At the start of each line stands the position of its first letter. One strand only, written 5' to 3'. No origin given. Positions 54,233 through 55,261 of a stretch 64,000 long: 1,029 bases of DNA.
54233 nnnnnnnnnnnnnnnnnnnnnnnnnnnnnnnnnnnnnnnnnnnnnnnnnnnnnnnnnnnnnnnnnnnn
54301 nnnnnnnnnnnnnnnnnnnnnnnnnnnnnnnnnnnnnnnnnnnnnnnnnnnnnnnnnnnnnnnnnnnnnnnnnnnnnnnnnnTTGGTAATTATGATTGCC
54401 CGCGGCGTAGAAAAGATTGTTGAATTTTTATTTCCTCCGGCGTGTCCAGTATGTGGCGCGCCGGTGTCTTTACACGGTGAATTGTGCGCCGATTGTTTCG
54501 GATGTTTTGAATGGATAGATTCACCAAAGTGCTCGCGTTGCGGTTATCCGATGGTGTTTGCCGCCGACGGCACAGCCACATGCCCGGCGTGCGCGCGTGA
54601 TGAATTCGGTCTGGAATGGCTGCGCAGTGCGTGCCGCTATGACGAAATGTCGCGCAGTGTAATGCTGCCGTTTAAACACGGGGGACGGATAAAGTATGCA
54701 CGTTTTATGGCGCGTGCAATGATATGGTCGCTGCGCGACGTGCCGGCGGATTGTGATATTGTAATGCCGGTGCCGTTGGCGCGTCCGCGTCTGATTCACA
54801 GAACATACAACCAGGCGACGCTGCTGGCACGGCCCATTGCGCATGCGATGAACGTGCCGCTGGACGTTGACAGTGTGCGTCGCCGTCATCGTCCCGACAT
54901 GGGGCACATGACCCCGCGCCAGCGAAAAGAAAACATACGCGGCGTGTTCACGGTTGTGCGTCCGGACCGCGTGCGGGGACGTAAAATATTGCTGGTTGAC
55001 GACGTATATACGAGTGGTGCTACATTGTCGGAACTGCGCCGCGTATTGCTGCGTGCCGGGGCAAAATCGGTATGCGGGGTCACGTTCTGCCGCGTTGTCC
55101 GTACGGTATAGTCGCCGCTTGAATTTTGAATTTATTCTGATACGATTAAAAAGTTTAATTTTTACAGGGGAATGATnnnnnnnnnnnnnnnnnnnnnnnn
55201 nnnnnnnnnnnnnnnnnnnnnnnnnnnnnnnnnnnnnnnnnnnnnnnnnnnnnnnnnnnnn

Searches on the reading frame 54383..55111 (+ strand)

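Call 27: search_protein_families(library=pfam, proteins=[window:54383-55111:+], max_evalue=0.05)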
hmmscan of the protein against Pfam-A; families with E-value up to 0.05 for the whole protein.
window:54383-55111:+ (242 aa): 4 families
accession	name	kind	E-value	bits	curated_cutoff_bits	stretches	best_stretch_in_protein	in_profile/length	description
PF18912.6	DZR_2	-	3.9e-13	49.5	27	1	13-71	2-56/56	Double zinc ribbon domain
PF00156.33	Pribosyltran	-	3.4e-10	39.9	26.3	1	146-236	41-124/158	Phosphoribosyl transferase domain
PF09297.16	Zn_ribbon_NUD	-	0.011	15.8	24.8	1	50-73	6-30/32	NADH pyrophosphatase zinc ribbon domain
PF12773.13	DZR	-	0.013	16.1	27.3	0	20-38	26-44/45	Double zinc ribbon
